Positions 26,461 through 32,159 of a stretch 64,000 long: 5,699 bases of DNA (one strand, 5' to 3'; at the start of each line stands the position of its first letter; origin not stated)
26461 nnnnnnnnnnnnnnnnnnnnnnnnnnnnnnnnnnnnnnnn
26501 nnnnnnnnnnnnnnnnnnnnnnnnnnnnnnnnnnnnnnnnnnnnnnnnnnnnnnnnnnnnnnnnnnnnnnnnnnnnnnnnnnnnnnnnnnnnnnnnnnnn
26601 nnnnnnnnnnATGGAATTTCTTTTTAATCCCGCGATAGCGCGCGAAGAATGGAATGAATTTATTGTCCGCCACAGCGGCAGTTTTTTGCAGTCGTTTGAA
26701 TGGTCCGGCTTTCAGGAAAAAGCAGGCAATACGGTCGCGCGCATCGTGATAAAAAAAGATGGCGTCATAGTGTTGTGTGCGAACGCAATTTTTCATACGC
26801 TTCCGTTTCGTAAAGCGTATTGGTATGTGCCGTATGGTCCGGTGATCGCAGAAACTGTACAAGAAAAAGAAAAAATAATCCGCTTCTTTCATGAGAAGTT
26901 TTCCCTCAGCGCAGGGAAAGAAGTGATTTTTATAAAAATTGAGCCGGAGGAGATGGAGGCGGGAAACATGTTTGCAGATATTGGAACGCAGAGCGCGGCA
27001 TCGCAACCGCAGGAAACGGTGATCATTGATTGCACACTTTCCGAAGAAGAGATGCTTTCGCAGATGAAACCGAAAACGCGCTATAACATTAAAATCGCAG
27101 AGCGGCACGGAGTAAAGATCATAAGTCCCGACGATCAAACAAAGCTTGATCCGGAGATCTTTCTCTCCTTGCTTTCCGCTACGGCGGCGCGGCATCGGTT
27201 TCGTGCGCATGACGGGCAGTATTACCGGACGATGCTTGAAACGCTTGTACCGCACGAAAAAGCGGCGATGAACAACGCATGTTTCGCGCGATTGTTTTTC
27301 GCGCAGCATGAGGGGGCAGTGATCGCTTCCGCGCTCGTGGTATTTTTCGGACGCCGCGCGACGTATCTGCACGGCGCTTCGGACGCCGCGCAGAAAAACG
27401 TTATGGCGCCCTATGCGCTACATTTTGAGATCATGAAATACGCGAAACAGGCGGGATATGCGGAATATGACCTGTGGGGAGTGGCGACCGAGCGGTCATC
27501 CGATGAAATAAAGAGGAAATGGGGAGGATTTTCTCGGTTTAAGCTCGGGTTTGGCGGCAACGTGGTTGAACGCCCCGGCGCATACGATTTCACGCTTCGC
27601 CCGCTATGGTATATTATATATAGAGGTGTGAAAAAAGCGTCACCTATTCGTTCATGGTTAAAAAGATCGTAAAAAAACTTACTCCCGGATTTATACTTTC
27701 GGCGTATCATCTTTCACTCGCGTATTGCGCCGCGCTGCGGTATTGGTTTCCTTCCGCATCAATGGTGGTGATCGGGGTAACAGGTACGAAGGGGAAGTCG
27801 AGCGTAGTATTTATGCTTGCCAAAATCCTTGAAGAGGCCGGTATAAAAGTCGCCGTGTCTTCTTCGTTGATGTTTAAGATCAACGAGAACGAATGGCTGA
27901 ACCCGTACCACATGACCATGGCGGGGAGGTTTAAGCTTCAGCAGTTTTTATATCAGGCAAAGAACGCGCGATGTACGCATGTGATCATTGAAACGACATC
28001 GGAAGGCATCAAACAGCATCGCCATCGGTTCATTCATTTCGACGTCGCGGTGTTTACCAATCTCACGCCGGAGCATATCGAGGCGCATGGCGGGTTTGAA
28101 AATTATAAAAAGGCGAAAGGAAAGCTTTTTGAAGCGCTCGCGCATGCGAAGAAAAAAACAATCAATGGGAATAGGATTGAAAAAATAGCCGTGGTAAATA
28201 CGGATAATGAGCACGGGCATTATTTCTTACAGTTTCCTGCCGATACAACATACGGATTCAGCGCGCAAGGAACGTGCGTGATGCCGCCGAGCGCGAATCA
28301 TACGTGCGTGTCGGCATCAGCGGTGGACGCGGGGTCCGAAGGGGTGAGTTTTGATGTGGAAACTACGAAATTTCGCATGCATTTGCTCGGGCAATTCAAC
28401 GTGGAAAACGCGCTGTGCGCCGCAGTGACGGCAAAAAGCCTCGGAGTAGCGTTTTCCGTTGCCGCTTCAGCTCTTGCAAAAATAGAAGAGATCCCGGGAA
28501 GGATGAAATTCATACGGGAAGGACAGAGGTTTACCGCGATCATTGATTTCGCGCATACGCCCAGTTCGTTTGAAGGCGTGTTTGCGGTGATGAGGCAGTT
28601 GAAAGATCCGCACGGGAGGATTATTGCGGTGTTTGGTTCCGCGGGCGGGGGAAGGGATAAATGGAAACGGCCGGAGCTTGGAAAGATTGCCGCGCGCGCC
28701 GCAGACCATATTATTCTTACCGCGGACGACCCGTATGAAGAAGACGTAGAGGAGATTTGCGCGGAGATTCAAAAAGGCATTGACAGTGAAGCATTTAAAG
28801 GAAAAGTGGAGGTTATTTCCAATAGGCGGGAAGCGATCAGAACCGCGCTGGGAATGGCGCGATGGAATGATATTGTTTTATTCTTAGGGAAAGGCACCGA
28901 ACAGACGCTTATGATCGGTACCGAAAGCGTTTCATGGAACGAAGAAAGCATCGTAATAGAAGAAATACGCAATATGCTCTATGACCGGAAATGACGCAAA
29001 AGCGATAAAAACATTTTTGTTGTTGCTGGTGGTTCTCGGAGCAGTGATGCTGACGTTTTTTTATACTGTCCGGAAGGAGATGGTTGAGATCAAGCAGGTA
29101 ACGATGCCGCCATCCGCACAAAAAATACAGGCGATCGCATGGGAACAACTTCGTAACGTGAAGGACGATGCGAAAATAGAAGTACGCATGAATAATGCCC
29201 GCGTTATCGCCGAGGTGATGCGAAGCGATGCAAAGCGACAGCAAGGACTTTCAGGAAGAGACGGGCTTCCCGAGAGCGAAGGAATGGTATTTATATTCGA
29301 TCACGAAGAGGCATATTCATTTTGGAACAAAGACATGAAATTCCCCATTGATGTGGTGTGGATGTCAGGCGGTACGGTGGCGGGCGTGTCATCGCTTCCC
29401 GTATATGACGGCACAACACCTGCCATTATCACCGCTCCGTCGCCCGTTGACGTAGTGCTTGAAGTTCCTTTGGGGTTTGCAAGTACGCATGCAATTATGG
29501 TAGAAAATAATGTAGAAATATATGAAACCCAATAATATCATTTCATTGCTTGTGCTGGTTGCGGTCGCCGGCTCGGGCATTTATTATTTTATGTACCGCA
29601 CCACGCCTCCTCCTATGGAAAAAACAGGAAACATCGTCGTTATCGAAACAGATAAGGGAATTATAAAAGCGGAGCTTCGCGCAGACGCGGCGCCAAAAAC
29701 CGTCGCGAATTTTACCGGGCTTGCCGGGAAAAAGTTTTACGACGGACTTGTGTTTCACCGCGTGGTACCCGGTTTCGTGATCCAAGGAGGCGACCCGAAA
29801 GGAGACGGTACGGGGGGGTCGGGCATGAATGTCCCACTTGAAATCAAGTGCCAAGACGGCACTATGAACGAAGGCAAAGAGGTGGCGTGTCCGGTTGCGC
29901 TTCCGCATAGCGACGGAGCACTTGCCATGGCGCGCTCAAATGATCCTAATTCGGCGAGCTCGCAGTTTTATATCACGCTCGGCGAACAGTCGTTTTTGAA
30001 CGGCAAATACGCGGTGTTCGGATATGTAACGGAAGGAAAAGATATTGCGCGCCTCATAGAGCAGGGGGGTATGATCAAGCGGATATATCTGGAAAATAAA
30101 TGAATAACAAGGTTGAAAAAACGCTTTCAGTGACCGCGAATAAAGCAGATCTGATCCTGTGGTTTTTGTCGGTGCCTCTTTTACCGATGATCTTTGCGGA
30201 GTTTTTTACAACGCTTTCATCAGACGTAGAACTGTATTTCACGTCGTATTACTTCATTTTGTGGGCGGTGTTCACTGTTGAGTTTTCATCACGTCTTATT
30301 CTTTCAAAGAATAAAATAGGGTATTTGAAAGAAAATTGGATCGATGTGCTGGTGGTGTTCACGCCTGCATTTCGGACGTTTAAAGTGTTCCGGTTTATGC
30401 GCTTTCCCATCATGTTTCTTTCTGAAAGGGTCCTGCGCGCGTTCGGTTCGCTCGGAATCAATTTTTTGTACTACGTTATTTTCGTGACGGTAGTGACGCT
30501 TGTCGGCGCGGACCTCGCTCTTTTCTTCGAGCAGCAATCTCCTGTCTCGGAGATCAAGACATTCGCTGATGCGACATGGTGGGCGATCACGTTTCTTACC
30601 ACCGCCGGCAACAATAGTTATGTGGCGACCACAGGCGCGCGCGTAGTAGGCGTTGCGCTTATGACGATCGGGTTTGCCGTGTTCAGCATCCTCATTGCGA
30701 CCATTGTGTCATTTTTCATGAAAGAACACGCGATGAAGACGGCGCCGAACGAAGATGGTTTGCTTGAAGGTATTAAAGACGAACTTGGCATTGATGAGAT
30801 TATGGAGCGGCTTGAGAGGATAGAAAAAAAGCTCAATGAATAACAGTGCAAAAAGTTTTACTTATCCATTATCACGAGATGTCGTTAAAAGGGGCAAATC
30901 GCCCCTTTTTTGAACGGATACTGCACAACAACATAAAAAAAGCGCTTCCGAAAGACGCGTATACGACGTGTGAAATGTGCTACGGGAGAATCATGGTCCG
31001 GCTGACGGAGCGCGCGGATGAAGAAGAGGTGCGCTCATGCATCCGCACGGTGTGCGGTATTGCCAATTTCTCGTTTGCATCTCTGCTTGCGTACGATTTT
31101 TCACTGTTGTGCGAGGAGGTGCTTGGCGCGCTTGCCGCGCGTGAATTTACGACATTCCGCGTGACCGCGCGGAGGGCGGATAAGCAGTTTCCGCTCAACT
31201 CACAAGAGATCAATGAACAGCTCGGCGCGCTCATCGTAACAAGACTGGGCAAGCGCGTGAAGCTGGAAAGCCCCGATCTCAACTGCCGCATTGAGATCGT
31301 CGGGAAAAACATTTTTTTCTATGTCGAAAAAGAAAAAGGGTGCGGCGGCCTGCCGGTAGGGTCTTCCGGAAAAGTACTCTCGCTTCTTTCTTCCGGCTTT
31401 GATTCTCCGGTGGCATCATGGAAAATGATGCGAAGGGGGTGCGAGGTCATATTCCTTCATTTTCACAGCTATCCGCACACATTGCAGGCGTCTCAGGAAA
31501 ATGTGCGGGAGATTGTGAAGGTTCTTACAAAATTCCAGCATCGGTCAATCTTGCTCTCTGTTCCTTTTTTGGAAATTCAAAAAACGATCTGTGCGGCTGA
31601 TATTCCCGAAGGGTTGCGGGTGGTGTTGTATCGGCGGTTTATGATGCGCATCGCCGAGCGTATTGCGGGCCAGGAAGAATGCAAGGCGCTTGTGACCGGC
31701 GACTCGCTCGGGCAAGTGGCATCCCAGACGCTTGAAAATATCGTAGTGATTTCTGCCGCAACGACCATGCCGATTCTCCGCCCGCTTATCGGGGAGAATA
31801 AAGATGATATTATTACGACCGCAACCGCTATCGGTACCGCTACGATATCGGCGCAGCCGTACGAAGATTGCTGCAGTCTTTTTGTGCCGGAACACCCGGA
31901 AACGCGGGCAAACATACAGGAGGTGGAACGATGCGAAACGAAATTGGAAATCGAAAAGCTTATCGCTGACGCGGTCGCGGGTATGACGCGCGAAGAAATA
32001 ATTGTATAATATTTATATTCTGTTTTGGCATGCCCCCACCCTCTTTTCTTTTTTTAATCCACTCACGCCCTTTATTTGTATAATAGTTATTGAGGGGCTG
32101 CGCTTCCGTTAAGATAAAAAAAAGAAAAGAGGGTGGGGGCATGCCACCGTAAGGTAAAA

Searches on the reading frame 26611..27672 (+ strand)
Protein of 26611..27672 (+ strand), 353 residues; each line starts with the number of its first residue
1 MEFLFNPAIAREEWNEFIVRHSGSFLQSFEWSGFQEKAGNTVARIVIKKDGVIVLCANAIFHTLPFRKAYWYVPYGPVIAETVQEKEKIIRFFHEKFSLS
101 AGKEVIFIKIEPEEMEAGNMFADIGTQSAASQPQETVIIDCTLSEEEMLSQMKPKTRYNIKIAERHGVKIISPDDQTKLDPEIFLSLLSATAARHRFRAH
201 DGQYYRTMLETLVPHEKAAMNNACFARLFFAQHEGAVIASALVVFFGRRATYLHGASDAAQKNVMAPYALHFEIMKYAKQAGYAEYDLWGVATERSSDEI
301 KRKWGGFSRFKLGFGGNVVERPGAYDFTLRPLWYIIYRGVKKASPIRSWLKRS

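Call 53: search_protein_families(library=pfam, proteins=[window:26611-27672:+], max_evalue=0.00001)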
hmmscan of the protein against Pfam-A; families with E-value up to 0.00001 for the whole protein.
window:26611-27672:+ (353 aa): 2 families
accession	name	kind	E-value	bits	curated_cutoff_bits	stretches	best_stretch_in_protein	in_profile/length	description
PF02388.22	FemAB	-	2.8e-43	148.7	24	3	231-342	301-406/406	FemAB family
PF13480.13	Acetyltransf_6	-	1.4e-11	45.2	22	1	155-290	2-136/143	Acetyltransferase (GNAT) domain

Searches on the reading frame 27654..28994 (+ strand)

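Call 54: search_protein_families(library=pfam, proteins=[window:27654-28994:+], max_evalue=0.00001)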
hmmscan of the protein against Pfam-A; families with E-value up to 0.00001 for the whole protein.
window:27654-28994:+ (446 aa): 2 families
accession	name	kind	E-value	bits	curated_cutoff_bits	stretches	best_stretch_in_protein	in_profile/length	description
PF08245.18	Mur_ligase_M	-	1e-36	127.2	24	1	42-259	1-199/200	Mur ligase middle domain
PF02875.26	Mur_ligase_C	-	3e-28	99.6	28.4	1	282-414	1-127/127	Mur ligase, glutamate ligase domain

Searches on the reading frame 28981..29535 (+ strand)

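Call 54: search_protein_families(library=pfam, proteins=[window:28981-29535:+], max_evalue=0.00001)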
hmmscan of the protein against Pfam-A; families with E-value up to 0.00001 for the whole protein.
window:28981-29535:+ (184 aa): 1 family
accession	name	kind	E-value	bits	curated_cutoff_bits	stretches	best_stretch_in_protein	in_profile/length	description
PF02643.20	DUF192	-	3.9e-22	78.6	27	1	77-180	3-96/96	Uncharacterized ACR, COG1430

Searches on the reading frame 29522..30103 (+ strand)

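Call 54: search_protein_families(library=pfam, proteins=[window:29522-30103:+], max_evalue=0.00001)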
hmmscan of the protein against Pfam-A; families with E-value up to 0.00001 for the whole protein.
window:29522-30103:+ (193 aa): 1 family
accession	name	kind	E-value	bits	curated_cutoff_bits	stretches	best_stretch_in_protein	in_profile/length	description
PF00160.26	Pro_isomerase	-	4.9e-43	147.5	21.7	1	39-182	2-140/159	Cyclophilin type peptidyl-prolyl cis-trans isomerase/CLD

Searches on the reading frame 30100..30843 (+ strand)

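Call 54: search_protein_families(library=pfam, proteins=[window:30100-30843:+], max_evalue=0.00001)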
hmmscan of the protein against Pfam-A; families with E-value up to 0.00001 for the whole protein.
window:30100-30843:+ (247 aa): 1 family
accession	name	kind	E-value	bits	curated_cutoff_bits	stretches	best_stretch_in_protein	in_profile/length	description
PF07885.22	Ion_trans_2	-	9.6e-08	32.2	22.5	1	130-207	3-78/79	Ion channel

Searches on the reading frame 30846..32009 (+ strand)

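Call 3: search_protein_families(library=pfam, proteins=[window:30846-32009:+], max_evalue=0.01)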
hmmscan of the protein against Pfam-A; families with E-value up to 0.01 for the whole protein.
window:30846-32009:+ (387 aa): 4 families
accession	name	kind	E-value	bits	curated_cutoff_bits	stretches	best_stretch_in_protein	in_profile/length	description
PF02568.20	ThiI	-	9.9e-71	237.9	20.5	1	172-368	1-196/197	Thiamine biosynthesis protein (ThiI)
PF22025.1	ThiI_fer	-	4.5e-17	62.7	25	1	4-76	1-72/72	ThiI ferredoxin-like domain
PF02926.22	THUMP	-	6.3e-12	46.2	20.6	1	97-161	19-84/84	THUMP domain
PF06508.19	QueC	-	4e-05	23.6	22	0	176-236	1-59/210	Queuosine biosynthesis protein QueC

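Call 4: search_protein_families(library=ncbifam, proteins=[window:30846-32009:+], max_evalue=0.01)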
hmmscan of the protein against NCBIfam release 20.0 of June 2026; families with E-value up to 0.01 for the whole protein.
window:30846-32009:+ (387 aa): 4 families
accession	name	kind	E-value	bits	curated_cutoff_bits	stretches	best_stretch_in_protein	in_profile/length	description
TIGR00342.1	TIGR00342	equivalog_domain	9e-114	380.4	264.5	1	5-371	1-369/373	tRNA uracil 4-sulfurtransferase ThiI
NF006222.0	PRK08349.1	subfamily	1.2e-47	162.4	251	1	176-367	2-192/198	hypothetical protein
TIGR00364.1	TIGR00364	equivalog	0.00037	20.1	150.3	0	179-228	3-51/201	7-cyano-7-deazaguanine synthase QueC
TIGR01177.1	TIGR01177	hypoth_equivalog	0.0051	16.2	316.55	0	95-158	75-138/330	TIGR01177 family methyltransferase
